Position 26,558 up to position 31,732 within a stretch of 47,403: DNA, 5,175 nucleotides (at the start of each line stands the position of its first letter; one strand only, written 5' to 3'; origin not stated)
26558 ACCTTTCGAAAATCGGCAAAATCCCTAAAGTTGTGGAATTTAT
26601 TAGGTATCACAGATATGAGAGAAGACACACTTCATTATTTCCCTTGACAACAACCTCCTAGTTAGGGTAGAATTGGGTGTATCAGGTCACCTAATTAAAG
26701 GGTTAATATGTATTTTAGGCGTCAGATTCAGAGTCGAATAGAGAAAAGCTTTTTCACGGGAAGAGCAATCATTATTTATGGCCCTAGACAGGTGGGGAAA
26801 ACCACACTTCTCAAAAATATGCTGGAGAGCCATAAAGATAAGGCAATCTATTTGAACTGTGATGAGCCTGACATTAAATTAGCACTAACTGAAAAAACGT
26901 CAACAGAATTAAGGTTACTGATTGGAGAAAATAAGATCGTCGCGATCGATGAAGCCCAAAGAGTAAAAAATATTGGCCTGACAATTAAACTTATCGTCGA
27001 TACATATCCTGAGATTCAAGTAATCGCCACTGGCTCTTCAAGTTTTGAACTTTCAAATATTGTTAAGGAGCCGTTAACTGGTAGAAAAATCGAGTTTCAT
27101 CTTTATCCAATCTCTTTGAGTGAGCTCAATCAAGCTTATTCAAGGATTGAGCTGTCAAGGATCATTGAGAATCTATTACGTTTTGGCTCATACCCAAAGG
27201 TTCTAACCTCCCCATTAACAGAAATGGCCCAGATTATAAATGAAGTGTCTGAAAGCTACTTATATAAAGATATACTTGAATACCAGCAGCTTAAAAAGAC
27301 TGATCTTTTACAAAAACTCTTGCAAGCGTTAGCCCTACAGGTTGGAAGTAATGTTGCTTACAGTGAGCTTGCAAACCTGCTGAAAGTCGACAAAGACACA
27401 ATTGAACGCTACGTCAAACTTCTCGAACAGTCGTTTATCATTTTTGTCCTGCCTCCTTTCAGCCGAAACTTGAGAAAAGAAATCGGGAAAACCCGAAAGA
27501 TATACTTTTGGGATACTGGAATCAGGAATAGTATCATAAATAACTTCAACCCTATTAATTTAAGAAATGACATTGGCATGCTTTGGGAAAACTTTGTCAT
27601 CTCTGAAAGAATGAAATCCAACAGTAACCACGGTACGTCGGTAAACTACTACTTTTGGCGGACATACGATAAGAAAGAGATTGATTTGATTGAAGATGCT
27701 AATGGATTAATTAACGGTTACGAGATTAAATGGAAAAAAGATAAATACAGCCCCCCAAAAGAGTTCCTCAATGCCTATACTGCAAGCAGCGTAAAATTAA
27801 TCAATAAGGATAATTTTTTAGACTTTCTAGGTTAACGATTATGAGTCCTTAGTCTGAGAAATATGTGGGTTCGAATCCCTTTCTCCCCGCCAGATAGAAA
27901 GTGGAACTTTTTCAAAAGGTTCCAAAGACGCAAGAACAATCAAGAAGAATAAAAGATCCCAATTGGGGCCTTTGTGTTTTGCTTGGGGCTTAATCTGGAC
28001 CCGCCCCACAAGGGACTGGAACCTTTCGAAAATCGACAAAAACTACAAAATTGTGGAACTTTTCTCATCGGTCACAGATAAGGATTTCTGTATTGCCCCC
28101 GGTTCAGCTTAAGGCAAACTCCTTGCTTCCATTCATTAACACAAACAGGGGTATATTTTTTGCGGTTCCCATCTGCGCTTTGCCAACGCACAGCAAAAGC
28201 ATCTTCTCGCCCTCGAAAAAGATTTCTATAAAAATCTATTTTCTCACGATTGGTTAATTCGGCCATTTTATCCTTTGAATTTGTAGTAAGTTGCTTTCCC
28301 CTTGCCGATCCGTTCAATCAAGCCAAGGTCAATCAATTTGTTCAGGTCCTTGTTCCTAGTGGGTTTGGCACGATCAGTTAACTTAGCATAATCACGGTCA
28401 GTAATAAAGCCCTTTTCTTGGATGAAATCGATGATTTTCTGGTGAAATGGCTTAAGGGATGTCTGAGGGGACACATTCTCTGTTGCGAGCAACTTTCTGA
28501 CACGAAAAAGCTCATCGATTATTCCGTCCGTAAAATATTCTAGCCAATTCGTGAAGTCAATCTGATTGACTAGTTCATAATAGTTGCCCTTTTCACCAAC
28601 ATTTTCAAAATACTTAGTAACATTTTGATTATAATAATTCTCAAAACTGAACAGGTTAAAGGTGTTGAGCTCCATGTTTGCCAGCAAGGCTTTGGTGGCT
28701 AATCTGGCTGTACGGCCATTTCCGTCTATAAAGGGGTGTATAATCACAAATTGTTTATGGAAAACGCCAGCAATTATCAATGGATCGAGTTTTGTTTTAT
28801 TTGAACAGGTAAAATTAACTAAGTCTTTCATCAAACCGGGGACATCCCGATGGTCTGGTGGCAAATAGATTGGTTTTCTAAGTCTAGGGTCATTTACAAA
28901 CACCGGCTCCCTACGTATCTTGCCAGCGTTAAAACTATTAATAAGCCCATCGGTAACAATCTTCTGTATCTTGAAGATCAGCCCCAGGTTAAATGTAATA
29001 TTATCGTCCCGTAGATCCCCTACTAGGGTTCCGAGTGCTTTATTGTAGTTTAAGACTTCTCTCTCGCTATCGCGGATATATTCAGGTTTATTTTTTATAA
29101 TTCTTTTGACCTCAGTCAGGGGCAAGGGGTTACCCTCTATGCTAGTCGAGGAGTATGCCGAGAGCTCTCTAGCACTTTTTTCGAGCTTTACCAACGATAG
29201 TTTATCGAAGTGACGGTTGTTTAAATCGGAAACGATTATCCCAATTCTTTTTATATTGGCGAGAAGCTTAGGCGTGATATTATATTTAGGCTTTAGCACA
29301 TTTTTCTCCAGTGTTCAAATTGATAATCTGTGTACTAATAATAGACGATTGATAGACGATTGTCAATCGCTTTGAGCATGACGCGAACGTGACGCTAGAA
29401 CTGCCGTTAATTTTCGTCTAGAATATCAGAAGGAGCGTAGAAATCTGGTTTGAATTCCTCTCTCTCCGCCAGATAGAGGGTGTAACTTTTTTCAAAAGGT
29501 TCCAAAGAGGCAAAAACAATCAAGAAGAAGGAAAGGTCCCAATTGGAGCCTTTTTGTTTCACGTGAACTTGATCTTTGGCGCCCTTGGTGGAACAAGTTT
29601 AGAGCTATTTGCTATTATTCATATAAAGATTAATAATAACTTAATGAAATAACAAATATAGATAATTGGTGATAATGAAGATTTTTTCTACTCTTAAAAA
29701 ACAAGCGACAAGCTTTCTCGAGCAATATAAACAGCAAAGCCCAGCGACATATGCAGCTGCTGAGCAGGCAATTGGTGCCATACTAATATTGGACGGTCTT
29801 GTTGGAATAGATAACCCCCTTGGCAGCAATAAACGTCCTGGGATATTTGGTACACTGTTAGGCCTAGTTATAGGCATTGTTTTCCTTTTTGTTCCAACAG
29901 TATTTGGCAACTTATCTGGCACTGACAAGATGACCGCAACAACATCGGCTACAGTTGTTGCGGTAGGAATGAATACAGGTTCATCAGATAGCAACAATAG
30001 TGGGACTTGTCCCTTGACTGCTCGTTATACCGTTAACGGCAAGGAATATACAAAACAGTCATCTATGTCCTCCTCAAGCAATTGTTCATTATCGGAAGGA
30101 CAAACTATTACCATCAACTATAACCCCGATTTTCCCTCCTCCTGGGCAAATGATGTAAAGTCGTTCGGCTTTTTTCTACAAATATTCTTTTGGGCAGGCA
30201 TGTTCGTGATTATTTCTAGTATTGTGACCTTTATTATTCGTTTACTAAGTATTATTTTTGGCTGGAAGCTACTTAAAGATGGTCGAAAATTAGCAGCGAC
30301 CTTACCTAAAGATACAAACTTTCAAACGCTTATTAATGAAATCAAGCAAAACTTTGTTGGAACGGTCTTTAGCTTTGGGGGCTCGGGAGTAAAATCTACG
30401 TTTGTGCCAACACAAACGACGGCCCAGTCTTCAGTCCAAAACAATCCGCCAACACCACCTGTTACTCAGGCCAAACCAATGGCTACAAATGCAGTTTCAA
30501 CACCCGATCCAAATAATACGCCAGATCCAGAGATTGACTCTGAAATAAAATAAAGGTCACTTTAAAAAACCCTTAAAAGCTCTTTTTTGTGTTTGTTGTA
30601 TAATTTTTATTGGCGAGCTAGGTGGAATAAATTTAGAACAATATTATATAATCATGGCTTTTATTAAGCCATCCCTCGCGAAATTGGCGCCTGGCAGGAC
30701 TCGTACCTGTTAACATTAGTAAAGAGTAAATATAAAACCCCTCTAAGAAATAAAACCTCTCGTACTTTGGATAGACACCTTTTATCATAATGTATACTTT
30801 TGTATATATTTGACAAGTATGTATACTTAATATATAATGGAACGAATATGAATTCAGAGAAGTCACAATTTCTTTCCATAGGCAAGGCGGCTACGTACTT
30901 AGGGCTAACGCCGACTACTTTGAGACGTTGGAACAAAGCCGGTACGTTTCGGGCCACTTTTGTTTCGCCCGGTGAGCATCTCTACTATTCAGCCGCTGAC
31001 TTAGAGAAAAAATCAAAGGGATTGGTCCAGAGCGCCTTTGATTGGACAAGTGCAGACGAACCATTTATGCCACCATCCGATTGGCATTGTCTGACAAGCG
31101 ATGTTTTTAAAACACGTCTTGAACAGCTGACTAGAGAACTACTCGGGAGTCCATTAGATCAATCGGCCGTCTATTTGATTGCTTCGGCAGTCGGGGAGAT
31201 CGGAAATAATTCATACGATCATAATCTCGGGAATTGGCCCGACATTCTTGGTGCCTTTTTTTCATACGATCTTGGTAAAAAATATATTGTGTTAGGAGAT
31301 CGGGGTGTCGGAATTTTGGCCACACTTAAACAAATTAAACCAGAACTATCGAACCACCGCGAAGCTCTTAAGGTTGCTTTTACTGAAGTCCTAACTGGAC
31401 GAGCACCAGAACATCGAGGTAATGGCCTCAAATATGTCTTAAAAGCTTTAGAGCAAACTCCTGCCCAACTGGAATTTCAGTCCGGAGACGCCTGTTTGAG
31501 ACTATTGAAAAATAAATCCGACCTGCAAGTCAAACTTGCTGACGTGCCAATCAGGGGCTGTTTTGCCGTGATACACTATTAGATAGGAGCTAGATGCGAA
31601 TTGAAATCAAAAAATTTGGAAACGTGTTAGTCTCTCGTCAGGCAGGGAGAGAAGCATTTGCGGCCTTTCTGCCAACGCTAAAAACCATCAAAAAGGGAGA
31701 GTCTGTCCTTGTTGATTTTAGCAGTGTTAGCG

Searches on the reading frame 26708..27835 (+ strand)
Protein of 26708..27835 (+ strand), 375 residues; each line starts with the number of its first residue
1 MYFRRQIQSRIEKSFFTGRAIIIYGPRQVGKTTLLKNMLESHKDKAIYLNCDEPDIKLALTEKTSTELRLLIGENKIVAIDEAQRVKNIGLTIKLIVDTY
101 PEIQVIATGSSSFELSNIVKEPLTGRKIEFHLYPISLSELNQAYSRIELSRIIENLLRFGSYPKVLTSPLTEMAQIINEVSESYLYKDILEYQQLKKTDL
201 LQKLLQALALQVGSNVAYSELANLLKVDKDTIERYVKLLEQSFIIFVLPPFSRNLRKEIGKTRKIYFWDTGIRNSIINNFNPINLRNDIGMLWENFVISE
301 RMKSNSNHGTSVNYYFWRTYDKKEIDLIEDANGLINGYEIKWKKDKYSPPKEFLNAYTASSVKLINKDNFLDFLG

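Call 14: search_protein_families(library=pfam, proteins=[window:26708-27835:+], max_evalue=0.001)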
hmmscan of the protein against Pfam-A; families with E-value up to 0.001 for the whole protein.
window:26708-27835:+ (375 aa): 5 families
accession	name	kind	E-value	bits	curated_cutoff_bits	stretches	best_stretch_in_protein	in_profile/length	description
PF13635.12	DUF4143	-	4.7e-42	143.9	28.1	1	187-342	2-159/160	Domain of unknown function (DUF4143)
PF13173.12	AAA_14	-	5.2e-32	111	27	1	19-140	3-128/129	AAA domain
PF13401.12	AAA_22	-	1.2e-06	29.2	27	1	17-55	4-45/130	AAA domain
PF01637.24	ATPase_2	-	3.1e-05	24.3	33.2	1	18-50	20-55/225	ATPase domain predominantly from Archaea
PF13191.12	AAA_16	-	5e-05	24.3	32.6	1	17-64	21-73/167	AAA ATPase domain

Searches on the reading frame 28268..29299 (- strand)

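Call 14: search_protein_families(library=pfam, proteins=[window:28268-29299:-], max_evalue=0.001)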
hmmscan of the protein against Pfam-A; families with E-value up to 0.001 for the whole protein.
window:28268-29299:- (343 aa): 2 families
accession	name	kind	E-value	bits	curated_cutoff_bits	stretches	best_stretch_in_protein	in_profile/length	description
PF02661.23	Fic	-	1.2e-15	58.5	24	1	104-206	3-93/93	Fic/DOC family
PF25212.1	HVO_A0114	-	0.00045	20.4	27.6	0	281-337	19-75/84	HVO_A0114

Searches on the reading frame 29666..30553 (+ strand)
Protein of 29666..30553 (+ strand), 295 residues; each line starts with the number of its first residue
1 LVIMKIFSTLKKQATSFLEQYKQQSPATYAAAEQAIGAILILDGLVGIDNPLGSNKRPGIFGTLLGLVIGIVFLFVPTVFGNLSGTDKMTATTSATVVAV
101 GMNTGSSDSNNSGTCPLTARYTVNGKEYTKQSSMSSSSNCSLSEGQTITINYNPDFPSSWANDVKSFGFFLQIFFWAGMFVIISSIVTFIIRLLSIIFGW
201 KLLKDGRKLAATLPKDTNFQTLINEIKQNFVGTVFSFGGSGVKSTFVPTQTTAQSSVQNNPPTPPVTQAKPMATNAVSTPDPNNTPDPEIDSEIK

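Call 14: search_protein_families(library=pfam, proteins=[window:29666-30553:+], max_evalue=0.001)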
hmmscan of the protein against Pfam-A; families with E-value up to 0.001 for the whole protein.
window:29666-30553:+ (295 aa): 1 family
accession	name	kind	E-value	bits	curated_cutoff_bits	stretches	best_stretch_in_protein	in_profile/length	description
PF12158.14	DUF3592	-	1.2e-08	35.9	25.3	1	93-158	1-75/84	Domain of unknown function (DUF3592)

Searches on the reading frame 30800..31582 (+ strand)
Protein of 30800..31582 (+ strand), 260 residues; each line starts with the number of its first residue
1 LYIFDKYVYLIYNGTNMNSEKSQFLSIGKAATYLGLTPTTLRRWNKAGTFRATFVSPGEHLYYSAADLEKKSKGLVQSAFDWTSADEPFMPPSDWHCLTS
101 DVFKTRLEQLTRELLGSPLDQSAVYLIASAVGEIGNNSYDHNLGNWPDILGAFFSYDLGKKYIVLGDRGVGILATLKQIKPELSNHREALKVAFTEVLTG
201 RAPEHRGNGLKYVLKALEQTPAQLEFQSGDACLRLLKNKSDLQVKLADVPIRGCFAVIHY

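Call 14: search_protein_families(library=pfam, proteins=[window:30800-31582:+], max_evalue=0.001)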
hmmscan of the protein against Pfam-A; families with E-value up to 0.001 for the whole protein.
window:30800-31582:+ (260 aa): 3 families
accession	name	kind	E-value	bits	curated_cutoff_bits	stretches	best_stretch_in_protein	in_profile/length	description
PF12728.13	HTH_17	-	8.7e-07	29.6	27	1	24-70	1-45/51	Helix-turn-helix domain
PF13411.12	MerR_1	-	6.4e-05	23.4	21.6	1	26-69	2-44/69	MerR HTH family regulatory protein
PF00376.29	MerR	-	0.00095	19.4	28.2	0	26-48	1-23/38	MerR family regulatory protein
